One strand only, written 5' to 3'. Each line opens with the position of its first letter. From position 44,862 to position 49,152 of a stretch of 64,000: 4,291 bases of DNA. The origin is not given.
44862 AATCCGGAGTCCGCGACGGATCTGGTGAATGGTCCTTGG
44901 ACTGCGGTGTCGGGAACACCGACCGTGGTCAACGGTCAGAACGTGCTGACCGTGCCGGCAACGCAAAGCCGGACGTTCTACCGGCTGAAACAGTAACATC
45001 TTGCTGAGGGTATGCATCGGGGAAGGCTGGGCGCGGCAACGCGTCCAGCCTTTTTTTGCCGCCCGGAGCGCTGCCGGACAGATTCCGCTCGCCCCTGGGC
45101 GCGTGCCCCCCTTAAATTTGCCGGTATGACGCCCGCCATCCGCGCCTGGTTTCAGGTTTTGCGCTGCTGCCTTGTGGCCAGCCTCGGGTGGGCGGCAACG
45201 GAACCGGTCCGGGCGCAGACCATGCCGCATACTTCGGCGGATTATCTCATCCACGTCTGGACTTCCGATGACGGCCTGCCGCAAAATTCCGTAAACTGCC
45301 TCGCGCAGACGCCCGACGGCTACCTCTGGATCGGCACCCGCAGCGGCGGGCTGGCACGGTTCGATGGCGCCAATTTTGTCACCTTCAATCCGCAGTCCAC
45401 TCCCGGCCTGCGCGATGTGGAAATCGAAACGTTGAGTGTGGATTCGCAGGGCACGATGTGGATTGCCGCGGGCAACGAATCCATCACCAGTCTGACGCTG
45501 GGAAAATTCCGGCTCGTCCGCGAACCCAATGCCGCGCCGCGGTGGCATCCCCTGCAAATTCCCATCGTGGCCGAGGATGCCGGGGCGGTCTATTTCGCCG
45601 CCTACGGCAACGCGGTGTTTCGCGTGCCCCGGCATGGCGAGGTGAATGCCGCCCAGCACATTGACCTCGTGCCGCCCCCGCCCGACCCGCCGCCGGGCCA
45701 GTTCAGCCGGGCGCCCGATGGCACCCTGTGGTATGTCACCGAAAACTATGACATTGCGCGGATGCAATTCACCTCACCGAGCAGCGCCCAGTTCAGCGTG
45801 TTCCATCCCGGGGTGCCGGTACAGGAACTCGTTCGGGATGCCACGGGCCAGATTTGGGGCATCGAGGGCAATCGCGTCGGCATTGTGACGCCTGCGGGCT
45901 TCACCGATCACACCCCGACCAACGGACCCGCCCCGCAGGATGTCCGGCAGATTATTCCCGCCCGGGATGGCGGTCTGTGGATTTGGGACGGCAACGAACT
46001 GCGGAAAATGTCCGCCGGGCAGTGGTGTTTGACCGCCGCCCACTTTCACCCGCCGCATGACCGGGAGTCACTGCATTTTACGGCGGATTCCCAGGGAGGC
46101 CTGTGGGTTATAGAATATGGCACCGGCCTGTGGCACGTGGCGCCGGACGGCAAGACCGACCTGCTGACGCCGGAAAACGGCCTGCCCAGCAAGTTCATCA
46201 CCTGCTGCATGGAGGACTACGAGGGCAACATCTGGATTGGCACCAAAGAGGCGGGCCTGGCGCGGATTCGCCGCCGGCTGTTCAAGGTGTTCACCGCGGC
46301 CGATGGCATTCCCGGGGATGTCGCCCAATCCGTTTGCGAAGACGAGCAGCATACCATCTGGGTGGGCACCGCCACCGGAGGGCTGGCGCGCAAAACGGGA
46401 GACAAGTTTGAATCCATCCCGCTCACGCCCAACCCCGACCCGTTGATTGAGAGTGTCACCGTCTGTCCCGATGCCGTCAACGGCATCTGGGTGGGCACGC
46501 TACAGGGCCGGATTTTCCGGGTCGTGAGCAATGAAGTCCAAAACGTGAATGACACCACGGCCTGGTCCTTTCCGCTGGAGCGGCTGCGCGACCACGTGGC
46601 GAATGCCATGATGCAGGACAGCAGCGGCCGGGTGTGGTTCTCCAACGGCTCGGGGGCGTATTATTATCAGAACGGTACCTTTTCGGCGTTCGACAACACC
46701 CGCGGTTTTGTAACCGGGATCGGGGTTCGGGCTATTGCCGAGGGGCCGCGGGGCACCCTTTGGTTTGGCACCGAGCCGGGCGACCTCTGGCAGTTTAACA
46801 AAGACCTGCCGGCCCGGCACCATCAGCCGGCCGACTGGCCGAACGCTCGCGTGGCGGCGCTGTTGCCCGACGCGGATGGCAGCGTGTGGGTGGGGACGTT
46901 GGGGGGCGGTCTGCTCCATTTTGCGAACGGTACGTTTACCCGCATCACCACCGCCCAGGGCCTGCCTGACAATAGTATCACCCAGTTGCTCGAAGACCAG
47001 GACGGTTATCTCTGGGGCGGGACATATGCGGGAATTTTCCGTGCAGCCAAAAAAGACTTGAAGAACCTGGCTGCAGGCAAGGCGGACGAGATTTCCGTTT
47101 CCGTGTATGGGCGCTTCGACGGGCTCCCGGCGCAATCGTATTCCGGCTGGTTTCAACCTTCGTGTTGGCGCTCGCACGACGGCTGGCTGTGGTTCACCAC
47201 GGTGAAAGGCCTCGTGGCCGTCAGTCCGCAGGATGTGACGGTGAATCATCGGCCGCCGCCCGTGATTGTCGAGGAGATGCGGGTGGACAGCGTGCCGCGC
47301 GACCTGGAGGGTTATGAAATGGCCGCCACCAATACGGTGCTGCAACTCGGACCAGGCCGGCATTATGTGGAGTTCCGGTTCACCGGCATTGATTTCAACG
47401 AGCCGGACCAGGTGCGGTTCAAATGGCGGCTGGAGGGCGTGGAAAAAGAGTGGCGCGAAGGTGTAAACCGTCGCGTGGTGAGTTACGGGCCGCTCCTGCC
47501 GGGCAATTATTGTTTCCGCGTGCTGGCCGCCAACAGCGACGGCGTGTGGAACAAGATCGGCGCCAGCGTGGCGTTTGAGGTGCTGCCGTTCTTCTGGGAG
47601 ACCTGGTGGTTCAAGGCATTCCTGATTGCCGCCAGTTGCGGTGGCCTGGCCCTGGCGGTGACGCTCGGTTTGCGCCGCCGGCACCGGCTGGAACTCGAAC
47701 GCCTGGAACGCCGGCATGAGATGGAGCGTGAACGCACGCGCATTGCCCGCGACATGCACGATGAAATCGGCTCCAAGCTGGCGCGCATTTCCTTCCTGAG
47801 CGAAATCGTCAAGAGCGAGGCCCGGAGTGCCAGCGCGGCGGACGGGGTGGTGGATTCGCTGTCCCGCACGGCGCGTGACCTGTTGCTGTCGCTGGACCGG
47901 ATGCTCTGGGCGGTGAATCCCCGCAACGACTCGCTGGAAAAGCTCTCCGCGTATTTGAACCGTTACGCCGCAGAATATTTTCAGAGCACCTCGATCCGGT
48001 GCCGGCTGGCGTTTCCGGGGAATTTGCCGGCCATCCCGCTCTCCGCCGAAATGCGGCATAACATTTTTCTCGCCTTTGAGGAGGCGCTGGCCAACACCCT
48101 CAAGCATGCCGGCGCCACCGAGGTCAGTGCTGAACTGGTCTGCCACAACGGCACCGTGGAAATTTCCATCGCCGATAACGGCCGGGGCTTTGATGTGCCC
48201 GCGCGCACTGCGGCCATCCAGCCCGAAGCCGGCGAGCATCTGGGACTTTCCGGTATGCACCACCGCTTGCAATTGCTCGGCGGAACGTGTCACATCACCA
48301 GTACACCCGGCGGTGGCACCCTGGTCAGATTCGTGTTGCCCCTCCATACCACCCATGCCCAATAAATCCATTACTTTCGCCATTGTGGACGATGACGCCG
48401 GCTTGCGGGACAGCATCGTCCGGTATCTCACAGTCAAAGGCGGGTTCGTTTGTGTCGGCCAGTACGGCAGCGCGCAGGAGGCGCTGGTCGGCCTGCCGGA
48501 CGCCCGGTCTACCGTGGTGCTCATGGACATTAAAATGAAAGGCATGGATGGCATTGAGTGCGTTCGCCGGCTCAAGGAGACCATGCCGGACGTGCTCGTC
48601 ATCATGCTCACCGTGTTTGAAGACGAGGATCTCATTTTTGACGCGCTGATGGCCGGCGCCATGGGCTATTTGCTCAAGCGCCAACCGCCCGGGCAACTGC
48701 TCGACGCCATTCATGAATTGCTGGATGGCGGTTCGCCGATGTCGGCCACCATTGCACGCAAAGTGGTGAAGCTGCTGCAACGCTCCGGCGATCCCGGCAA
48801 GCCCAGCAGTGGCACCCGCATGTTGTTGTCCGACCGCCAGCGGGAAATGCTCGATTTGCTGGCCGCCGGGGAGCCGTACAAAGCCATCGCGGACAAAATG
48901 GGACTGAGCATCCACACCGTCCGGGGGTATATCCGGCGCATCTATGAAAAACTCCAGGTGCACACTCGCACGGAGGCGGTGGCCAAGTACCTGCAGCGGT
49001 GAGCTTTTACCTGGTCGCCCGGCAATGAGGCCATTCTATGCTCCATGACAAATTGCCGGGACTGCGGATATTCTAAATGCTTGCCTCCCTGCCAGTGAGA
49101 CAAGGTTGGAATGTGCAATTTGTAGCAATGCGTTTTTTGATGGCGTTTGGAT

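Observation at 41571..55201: Four copies of a conserved 7-8 codon mini-ORF (M-R-P-F/L-Y/H-V/A-P-stop, always CCA-TGA-C) in the 5' leaders of the glycan-locus transcription units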

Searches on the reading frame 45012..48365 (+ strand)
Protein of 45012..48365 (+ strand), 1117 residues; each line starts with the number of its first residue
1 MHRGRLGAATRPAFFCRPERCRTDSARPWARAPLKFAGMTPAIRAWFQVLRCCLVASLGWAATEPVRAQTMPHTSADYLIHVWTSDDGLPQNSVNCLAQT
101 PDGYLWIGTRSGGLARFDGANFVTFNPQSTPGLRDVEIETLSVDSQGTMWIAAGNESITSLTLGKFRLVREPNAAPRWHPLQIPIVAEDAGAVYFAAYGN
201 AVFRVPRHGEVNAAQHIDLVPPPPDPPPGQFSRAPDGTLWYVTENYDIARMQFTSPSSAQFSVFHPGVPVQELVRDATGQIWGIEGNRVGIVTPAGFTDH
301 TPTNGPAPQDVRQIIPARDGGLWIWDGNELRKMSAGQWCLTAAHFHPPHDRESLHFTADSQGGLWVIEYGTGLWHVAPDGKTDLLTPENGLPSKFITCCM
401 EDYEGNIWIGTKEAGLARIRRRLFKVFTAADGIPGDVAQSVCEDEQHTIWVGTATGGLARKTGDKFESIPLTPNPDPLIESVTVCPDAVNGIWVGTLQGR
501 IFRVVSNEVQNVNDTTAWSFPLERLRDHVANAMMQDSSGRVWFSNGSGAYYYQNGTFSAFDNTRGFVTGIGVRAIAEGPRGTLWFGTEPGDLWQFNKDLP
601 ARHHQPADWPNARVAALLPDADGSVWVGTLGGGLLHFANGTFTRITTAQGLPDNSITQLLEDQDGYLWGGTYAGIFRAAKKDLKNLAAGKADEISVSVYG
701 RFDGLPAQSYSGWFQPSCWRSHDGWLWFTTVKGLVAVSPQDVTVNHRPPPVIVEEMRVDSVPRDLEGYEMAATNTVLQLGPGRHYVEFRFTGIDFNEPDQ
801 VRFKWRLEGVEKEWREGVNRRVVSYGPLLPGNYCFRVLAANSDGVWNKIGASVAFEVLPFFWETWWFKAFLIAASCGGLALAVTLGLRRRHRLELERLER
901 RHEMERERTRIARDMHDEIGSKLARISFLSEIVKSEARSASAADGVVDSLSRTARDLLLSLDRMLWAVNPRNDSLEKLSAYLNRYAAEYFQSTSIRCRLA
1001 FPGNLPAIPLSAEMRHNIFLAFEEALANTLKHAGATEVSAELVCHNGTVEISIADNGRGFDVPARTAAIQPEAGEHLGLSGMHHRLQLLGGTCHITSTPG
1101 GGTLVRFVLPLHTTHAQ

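Call 8: search_protein_families(library=pfam, proteins=[window:45012-48365:+], max_evalue=0.001)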
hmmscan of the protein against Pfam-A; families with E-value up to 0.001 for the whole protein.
window:45012-48365:+ (1117 aa): 6 families
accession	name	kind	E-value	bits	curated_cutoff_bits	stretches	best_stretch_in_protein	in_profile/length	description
PF07494.17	Reg_prop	-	4e-45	146.4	20.4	3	88-110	1-23/24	Two component regulator propeller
PF02518.31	HATPase_c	-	7.1e-14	52.6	26.4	1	1019-1112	7-110/111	Histidine kinase-, DNA gyrase B-, and HSP90-like ATPase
PF07495.19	Y_Y_Y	-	4.6e-12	46.1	26.6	1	794-858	1-65/65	Y_Y_Y domain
PF07730.19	HisKA_3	-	1.7e-08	35.3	24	1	907-971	1-66/68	Histidine kinase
PF13581.12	HATPase_c_2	-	2.4e-06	28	27.4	1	1007-1068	21-87/127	Histidine kinase-like ATPase domain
PF23748.1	Beta-prop_LRRK2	-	0.00034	20.2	26.9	0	604-646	266-308/359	LRRK2 beta propeller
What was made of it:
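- On Bacteroidetes HTCS-regulated PUL: Reg_prop E=4e-45 and Y_Y_Y E=4.6e-12 in 45012-48365 (call 8).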

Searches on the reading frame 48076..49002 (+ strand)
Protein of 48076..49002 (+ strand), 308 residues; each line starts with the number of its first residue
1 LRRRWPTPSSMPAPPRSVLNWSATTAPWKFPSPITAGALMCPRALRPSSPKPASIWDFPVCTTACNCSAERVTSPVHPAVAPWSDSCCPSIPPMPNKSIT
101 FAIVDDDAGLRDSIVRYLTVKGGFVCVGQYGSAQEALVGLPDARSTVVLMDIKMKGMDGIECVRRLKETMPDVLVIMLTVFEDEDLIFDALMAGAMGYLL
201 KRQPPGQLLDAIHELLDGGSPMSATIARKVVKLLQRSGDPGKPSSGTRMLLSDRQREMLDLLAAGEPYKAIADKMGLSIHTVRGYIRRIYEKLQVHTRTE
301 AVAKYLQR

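Call 8: search_protein_families(library=pfam, proteins=[window:48076-49002:+], max_evalue=0.001)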
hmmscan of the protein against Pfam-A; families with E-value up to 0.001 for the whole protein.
window:48076-49002:+ (308 aa): 5 families
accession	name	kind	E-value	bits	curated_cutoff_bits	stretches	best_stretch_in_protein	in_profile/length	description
PF00072.30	Response_reg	-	2.2e-22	79.8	30.2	1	102-212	2-110/111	Response regulator receiver domain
PF00196.25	GerE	-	3.3e-15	55.9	23.5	1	250-302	2-54/57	Bacterial regulatory proteins, luxR family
PF08281.18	Sigma70_r4_2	-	5.7e-07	29.5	25.7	1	251-293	11-54/54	Sigma-70, region 4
PF13384.12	HTH_23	-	5.7e-06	26.4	24.6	1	254-288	6-40/50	Homeodomain-like domain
PF13518.12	HTH_28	-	0.00022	21.7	25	1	256-288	3-35/52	Helix-turn-helix domain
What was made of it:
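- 48355..49002 (+): Response regulator (REC + GerE/LuxR-type HTH), the proposed box-binding protein. Pfam (call 8).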
